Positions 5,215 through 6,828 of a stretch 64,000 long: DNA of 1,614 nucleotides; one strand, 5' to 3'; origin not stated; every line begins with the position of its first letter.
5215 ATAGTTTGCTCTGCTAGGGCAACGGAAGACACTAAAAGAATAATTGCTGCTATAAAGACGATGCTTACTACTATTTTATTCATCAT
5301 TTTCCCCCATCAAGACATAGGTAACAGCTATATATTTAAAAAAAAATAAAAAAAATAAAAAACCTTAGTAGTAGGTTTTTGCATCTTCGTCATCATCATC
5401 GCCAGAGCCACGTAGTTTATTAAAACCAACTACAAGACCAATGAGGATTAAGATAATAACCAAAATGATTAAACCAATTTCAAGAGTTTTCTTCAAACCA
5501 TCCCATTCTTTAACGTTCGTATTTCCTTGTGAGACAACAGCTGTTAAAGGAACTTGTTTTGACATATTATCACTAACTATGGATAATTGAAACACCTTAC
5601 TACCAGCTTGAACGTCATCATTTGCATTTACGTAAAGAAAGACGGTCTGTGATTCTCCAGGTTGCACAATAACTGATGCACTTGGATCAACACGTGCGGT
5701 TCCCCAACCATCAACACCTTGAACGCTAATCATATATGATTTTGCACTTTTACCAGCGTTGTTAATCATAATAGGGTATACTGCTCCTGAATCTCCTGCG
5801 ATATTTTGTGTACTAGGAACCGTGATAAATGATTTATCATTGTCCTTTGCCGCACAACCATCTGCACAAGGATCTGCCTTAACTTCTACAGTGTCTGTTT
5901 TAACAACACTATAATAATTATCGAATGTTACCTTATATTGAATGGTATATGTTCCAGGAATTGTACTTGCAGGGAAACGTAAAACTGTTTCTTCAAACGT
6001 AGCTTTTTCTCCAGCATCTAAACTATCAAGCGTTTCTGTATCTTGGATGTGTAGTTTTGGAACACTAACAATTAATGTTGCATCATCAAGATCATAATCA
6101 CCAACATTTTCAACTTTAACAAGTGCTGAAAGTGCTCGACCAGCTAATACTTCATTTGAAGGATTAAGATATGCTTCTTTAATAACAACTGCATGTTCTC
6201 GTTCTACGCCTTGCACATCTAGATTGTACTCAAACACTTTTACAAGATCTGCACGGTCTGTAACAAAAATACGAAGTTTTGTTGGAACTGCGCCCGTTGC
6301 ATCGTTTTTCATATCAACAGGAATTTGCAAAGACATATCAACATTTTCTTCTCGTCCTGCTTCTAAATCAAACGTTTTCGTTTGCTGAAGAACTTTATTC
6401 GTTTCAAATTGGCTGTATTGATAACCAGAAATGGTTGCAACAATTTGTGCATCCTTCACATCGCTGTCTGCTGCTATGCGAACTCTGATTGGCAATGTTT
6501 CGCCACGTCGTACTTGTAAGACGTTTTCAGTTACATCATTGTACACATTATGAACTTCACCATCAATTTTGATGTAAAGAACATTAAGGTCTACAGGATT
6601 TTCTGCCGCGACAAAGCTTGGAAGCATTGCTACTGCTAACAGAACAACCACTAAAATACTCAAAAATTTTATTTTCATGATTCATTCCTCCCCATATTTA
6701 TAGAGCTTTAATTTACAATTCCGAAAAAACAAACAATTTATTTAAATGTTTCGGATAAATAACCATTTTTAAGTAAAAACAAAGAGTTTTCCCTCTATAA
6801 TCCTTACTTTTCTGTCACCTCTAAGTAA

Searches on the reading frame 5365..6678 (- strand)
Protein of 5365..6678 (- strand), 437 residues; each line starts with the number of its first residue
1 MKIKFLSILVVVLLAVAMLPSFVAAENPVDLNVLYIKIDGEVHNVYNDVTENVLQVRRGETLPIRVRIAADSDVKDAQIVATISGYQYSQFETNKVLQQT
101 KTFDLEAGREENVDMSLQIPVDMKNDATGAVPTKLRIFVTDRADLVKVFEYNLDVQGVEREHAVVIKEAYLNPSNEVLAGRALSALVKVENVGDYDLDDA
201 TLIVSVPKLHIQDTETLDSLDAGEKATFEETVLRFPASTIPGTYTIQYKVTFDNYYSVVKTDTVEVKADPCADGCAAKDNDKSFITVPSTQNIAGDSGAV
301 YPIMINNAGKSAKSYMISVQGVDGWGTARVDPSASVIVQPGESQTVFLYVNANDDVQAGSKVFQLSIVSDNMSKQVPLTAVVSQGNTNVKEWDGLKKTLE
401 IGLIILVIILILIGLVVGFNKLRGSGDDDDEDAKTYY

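Call 19: search_protein_families(library=pfam, proteins=[window:5365-6678:-], max_evalue=0.00001)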
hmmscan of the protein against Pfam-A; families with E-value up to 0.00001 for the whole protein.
window:5365-6678:- (437 aa): 2 families
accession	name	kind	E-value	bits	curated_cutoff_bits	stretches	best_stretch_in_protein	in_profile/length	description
PF10633.15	NPCBM_assoc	-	2.3e-08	34.5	24.4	0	296-362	5-70/78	NPCBM-associated, NEW3 domain of alpha-galactosidase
PF11614.14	FixG_C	-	8.4e-08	32.8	25.6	0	300-370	34-103/119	IG-like fold at C-terminal of FixG, putative oxidoreductase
